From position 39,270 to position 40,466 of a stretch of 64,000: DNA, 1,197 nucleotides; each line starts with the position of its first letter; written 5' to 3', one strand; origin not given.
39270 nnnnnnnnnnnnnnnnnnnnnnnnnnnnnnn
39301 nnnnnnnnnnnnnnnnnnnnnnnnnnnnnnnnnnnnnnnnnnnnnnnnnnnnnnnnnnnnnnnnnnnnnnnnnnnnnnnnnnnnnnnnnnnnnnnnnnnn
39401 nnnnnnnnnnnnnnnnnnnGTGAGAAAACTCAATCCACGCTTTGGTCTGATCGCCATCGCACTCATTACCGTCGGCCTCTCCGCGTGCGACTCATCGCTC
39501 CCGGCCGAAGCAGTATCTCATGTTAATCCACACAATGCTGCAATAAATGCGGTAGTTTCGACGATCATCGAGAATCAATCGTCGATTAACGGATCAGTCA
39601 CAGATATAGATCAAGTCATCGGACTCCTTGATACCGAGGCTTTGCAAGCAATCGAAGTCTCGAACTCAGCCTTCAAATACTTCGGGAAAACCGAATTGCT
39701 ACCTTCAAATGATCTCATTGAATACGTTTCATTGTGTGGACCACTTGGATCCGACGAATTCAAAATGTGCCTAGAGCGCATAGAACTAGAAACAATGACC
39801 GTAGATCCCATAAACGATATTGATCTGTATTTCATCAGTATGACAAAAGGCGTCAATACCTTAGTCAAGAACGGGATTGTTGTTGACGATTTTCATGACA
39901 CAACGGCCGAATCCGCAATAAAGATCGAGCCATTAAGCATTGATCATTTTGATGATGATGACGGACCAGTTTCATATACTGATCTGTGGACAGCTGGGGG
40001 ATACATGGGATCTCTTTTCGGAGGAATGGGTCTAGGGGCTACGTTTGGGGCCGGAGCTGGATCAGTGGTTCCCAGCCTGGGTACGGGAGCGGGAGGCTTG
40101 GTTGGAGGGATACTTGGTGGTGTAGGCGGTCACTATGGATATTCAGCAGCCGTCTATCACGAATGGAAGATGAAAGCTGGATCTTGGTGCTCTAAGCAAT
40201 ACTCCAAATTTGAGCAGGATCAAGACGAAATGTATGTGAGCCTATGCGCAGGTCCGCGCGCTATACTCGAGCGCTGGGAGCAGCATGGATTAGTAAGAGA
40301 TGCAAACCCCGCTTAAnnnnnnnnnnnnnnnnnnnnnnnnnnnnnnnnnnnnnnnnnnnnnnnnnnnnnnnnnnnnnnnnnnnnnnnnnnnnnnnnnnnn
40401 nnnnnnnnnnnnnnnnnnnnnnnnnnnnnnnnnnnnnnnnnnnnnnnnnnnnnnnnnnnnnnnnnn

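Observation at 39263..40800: AT-rich 1.5-kb islet between groEL and the acylase gene encoding a glycine-zipper lipoprotein and a small 3-TM protein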

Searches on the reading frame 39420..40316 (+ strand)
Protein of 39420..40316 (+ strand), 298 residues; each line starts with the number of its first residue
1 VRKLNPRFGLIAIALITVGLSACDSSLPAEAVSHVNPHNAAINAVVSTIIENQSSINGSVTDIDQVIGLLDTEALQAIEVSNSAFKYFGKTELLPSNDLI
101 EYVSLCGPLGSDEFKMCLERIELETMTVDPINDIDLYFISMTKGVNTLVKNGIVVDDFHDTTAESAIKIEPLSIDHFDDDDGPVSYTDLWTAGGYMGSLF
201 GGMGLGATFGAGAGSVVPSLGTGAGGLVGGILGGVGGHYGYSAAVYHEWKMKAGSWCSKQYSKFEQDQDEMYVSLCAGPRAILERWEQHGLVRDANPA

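Call 5: search_protein_families(library=pfam, proteins=[window:39420-40316:+], max_evalue=1)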
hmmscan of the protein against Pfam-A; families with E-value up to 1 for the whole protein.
window:39420-40316:+ (298 aa): 3 families
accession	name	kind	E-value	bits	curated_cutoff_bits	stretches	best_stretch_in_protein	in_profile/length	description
PF08650.15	DASH_Dad4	-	0.1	13.1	29.8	1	36-79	3-46/71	DASH complex subunit Dad4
PF24646.2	DUF7640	-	0.15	12.7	28.1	1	18-57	22-60/121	Domain of unknown function (DUF7640)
PF11981.13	DUF3482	-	0.52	10.1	29.2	1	199-250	151-203/293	Domain of unknown function (DUF3482)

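Call 10: find_homologous_proteins(query=window:39420-40316:+, max_evalue=0.01)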
Query window:39420-40316:+ (298 aa): 1 proteins with E <= 0.01 among 3543 candidates.
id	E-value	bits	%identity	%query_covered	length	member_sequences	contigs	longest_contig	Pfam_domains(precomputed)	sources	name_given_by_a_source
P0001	5.3e-197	671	100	100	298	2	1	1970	-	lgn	-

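Call 11: search_protein_families(library=ncbifam, proteins=[window:39420-40316:+], max_evalue=1)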
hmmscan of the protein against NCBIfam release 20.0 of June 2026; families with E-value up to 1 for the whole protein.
window:39420-40316:+ (298 aa): 0 families

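Call 12: search_protein_families(library=padloc, proteins=[window:39420-40316:+], max_evalue=1)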
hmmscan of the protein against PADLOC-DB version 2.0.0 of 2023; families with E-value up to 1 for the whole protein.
window:39420-40316:+ (298 aa): 0 families
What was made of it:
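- No PADLOC hit (call 12).
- Tried and rejected: NCBIfam and PADLOC: none (calls 11, 12).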

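Call 23: search_protein_representatives(protein=window:39420-40316:+)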
Query: 298 residues. Proteins with E-value up to 0.001 (for the whole library): 49; up to 1e-10: 2; up to 1e-30: 1. The best 49 are listed.
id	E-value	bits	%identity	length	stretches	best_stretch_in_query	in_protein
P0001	1.7e-197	670.8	100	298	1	1-298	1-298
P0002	1.4e-13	67.0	28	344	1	9-288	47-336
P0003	5.8e-09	51.8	32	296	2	43-152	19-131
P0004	1.9e-07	46.9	37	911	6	175-235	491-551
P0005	6.1e-06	41.9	48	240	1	192-254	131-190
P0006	8.7e-06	41.4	42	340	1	193-271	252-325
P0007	1.2e-05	41.0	32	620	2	186-286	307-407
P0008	1.3e-05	40.8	39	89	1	202-272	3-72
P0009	3.1e-05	39.6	45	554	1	198-253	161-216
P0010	4.1e-05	39.2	36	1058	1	74-244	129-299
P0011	4.4e-05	39.1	42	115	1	193-270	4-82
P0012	6.5e-05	38.5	49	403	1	187-263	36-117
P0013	7.6e-05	38.3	45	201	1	193-272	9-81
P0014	7.7e-05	38.3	54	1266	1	192-253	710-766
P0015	7.8e-05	38.3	42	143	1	181-240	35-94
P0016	9.3e-05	38.0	45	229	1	198-244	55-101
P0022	2.3e-04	36.8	49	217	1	199-245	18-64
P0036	4.7e-04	35.7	26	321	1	13-288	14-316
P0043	7.8e-04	35.0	33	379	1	198-288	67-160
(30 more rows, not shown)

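Call 25: predict_structure(protein=window:39420-40316:+)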
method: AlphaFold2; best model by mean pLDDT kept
length: 298 residues; sequences in the alignment: 1
mean_pLDDT: 37.0   pTM: 0.21
mean pLDDT of the five models: 37.0, 32.0, 29.7, 29.3, 29.1
residues with pLDDT >= 90: 0; 70-90: 0; 50-70: 3; < 50: 295
segments of 3 or more residues with pLDDT < 50: 1-221, 225-227, 229-298
pLDDT, mean of each block of 10 residues (from residue 1): 32 39 38 42 45 39 39 44 33 36 35 38 29 27 28 30 27 30 33 35 42 47 48 41 40 42 37 35 43 34
secondary structure, 60 per line:
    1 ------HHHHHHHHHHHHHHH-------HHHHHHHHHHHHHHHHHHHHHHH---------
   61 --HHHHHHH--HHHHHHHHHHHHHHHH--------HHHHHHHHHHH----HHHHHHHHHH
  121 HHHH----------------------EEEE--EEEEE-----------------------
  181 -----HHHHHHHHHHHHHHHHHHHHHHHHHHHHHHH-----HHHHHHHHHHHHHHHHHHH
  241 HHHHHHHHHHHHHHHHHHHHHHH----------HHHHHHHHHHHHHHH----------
elements in order: H7-21 H29-51 H63-69 H72-87 H96-106 H111-124 E147-150 E153-157 H186-216 H222-263 H274-288

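Call 27: find_homologous_proteins(query=A1, max_evalue=0.001)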
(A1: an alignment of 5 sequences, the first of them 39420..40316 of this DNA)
Query A1 (5 sequences) (298 aa, profile of the alignment): 2 proteins with E <= 0.001 among 8000 candidates.
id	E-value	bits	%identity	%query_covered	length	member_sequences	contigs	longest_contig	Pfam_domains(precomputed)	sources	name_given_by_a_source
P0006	4.1e-99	350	38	21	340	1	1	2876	-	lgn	-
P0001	5.2e-99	350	100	100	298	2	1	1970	-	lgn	-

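Call 28: find_encoding_contigs(protein=P0006, flank=5000)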
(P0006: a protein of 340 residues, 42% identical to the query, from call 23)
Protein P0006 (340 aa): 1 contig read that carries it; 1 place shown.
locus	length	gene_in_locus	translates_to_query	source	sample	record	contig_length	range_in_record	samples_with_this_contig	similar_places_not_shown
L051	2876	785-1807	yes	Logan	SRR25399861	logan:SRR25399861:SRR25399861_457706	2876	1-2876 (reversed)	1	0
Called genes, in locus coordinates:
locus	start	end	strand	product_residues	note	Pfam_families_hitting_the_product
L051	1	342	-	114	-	?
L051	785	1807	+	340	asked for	-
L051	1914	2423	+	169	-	-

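Call 29: find_encoding_contigs(protein=P0001, flank=5000)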
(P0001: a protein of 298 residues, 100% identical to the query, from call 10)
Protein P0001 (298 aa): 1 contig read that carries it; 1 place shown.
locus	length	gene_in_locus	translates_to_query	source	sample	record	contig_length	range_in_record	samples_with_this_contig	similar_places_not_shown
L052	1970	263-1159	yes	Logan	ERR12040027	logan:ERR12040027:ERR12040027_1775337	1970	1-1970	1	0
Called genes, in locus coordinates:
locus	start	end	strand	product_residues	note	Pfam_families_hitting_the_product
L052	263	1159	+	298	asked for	-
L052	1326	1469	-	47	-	-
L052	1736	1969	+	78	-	?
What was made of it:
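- The gene caller used for the Logan contig L052 did not call ORF B (call 29).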

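Call 33: list_cluster_members(proteins=[P0002, P0003, P0036])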
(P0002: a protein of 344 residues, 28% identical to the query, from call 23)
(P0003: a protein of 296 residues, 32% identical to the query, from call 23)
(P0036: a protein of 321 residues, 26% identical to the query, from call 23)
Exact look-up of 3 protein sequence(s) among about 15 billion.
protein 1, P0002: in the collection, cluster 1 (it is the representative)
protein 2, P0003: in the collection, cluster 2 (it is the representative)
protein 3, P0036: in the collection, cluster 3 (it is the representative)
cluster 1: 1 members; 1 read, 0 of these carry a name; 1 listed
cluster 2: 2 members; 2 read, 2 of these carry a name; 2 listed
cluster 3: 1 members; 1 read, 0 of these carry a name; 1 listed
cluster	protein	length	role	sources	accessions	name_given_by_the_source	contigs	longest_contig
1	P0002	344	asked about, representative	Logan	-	-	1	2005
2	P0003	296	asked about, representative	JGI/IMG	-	hypothetical protein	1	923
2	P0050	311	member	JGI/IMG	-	hypothetical protein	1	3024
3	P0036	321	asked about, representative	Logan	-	-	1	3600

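Call 35: find_encoding_contigs(protein=P0002, flank=5000)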
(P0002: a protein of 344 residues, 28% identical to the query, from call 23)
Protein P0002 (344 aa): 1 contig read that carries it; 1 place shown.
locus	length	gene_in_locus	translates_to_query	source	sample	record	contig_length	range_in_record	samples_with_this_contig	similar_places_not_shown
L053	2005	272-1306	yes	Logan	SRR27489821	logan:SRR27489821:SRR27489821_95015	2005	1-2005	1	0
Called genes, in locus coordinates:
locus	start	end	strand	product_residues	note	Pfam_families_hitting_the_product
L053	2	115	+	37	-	?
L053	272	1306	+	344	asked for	-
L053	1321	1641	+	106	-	-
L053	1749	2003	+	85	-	?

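Call 36: find_encoding_contigs(protein=P0036, flank=5000)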
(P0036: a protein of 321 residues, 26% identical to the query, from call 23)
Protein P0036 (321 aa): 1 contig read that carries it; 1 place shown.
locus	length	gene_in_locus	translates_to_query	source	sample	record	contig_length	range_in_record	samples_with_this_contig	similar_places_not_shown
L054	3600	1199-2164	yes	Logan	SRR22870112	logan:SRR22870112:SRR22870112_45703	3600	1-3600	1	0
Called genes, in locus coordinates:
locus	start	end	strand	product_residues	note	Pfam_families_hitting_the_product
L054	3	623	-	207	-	?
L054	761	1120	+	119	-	PF12833:HTH_18, PF00165:HTH_AraC (weak)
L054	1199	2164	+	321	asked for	-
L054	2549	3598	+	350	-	?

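Call 37: find_encoding_contigs(protein=P0050, flank=5000)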
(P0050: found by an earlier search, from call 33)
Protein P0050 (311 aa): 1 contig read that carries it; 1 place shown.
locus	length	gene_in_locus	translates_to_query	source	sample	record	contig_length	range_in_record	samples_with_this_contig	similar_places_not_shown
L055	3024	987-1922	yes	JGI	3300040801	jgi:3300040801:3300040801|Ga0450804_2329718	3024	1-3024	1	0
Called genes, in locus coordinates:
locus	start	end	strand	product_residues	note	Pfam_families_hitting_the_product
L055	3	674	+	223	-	?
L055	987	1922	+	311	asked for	-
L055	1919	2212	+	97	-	-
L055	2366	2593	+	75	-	-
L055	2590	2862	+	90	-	PF24732:ParE_like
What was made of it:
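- The setting looks like an accessory-gene hotspot, with a ParE-like TA pair next to the L055 cassette (call 37).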

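Call 46: search_protein_families(library=pfam, proteins=[L053:1321-1641:+, L055:1919-2212:+, L054:2161-2496:+, L051:1914-2423:+, P0002, P0050, P0036, P0006], max_evalue=1)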
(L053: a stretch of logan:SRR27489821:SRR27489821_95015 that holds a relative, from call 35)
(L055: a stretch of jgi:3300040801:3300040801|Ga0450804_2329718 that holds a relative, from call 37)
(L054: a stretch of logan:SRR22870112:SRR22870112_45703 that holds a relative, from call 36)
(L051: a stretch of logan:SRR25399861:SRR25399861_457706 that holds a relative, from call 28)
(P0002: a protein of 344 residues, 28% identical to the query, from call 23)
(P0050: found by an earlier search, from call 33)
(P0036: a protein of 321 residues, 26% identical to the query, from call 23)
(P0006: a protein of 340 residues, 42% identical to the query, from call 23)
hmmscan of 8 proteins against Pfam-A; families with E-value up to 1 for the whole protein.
L053:1321-1641:+ (106 aa): 2 families
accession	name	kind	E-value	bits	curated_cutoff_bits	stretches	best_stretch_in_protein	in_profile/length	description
PF03419.18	Peptidase_U4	-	0.011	15.5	28.4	1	20-88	64-115/284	Sporulation factor SpoIIGA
PF14242.11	DUF4342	-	0.039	14.5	25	1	61-101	22-65/81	Domain of unknown function (DUF4342)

L055:1919-2212:+ (97 aa): 2 families
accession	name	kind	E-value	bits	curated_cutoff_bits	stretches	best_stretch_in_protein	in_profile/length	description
PF20712.2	CyanoTRADDas_TM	-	0.015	15.9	24.3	1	23-62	17-57/68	Cyanobacterial TRADD-N associated 2-Transmembrane domain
PF17461.7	DUF5423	-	0.2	10.9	25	1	12-82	71-135/348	Family of unknown function (DUF5423)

L054:2161-2496:+ (111 aa): 0 families

L051:1914-2423:+ (169 aa): 2 families
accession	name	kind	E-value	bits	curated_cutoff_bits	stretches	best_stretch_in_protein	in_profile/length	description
PF09771.14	Tmemb_18A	-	0.16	12.8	29.9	0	78-152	15-88/118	Transmembrane protein 188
PF03134.24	TB2_DP1_HVA22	-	0.28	11.6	27.2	1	100-129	20-51/77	TB2/DP1, HVA22 family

P0002 (344 aa): 0 families

P0050 (311 aa): 0 families

P0036 (321 aa): 0 families

P0006 (340 aa): 1 family
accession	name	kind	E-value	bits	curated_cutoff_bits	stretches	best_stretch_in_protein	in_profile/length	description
PF12836.13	HHH_3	-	0.16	12.6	27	1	120-166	15-60/65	Helix-hairpin-helix motif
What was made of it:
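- On SlyB/Pcp-type glycine-zipper 2TM lipoproteins: No such hit at E<=1 for ORF A or for any of its four homologs (calls 5, 46).
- Closest known: SlyB/Pcp/YfgH glycine-zipper outer-membrane lipoproteins. Different: No Pfam match (calls 5, 46).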

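Call 49: search_solved_structures(query=A4, max_evalue=10)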
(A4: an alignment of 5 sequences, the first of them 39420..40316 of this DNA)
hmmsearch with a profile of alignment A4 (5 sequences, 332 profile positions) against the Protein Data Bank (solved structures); distinct sequences matched with E-value up to 10: 23.
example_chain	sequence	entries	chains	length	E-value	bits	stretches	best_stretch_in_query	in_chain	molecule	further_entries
9ue3_A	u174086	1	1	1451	0.096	15.3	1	110-276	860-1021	Spike glycoprotein,Fibritin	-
9q9l_A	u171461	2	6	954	0.16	14.6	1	233-282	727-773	Glycoprotein B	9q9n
6bm8_A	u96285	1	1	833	0.21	14.2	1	233-282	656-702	Envelope glycoprotein B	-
5v2s_A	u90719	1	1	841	0.21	14.2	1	233-282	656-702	Envelope glycoprotein B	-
9e0l_A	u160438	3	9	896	0.24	14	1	233-282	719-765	Envelope glycoprotein B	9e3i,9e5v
9e7i_A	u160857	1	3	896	0.24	14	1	233-282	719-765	Envelope glycoprotein B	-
9efh_A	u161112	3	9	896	0.24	14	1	233-282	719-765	Envelope glycoprotein B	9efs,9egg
9e5u_A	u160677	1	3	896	0.24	14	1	233-282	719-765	Envelope glycoprotein B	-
8rgz_A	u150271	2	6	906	0.24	14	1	233-282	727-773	Envelope glycoprotein B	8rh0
9eft_A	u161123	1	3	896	0.24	14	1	233-282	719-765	Envelope glycoprotein B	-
6z9m_A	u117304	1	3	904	0.24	14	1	233-282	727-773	Envelope glycoprotein B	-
9e5n_A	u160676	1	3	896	0.24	14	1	233-282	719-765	Envelope glycoprotein B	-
9e5x_A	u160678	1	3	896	0.24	14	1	233-282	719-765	Envelope glycoprotein B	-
1kol_A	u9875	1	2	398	0.53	12.9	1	217-262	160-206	formaldehyde dehydrogenase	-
7rnp_A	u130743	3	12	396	0.69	12.5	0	203-285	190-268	Tryptophan synthase beta chain 1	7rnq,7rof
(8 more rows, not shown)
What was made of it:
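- Tried and rejected: PDB profile search: nothing below E 0.09 (call 49).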

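Call 50: search_protein_families(library=pfam, proteins=[P0004, P0005, P0007, P0008, P0009, P0010, P0011, P0012, P0013, P0014], max_evalue=0.01)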
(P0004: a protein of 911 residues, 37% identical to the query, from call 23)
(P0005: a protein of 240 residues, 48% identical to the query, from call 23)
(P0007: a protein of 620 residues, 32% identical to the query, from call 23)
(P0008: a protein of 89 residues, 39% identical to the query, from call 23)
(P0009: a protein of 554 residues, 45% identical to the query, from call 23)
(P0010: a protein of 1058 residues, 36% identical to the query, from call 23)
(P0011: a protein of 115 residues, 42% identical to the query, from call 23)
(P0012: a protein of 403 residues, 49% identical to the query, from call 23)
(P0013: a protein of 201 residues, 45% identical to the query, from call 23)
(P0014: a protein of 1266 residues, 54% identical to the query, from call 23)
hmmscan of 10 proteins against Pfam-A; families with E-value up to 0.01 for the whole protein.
P0004 (911 aa): 3 families
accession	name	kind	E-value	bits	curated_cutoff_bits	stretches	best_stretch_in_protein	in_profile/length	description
PF13488.11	Gly-zipper_Omp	-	1.7e-10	41.1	25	1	424-458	4-40/46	Glycine zipper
PF20721.2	C19orf12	-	0.00051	20.3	30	1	322-384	52-110/163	C19orf12-like protein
PF06897.17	DUF1269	-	0.0007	20.3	26.9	0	520-583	2-67/100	Protein of unknown function (DUF1269)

P0005 (240 aa): 1 family
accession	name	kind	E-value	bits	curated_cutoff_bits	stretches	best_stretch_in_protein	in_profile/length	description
PF11981.13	DUF3482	-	9.1e-06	25.7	29.2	1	129-191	145-206/293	Domain of unknown function (DUF3482)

P0007 (620 aa): 3 families
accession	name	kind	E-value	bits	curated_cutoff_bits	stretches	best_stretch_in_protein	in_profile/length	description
PF13488.11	Gly-zipper_Omp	-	4.9e-07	30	25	1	327-368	2-44/46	Glycine zipper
PF21724.2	DUF6861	-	0.00098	19.1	28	1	325-411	44-126/194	Family of unknown function (DUF6861)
PF05433.20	Rick_17kDa_Anti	-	0.0025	18.1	24.2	1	327-366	2-42/43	Glycine zipper 2TM domain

P0008 (89 aa): 3 families
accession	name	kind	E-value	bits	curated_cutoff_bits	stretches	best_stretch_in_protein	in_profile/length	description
PF11981.13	DUF3482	-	0.0011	18.8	29.2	1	2-57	153-210/293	Domain of unknown function (DUF3482)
PF20721.2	C19orf12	-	0.0013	19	30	1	5-74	43-109/163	C19orf12-like protein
PF13488.11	Gly-zipper_Omp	-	0.0017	18.7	25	1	7-38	6-39/46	Glycine zipper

P0009 (554 aa): 2 families
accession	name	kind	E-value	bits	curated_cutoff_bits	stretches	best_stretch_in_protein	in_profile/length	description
PF11981.13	DUF3482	-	0.0001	22.3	29.2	1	158-223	148-210/293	Domain of unknown function (DUF3482)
PF13488.11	Gly-zipper_Omp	-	0.0021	18.4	25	1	166-210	3-45/46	Glycine zipper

P0010 (1058 aa): 1 family
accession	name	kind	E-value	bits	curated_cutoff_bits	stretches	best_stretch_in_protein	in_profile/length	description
PF08913.16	VBS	-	0.0084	16.8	21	0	145-213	28-95/125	Vinculin Binding Site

P0011 (115 aa): 3 families
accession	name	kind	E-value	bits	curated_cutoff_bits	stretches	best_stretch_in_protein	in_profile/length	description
PF13488.11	Gly-zipper_Omp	-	1.4e-05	25.3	25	1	12-59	1-46/46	Glycine zipper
PF11981.13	DUF3482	-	0.00021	21.3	29.2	1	14-69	151-208/293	Domain of unknown function (DUF3482)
PF01988.24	VIT1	-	0.0039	17.5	28.1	1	13-83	17-85/214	VIT family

P0012 (403 aa): 0 families

P0013 (201 aa): 1 family
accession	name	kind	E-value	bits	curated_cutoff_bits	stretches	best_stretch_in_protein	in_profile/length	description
PF11981.13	DUF3482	-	0.0033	17.3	29.2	1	16-66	152-202/293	Domain of unknown function (DUF3482)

P0014 (1266 aa): 1 family
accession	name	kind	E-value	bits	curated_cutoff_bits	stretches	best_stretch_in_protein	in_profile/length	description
PF20155.4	TMP_3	-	1.9e-50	171.7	41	1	78-268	2-192/192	Tape measure protein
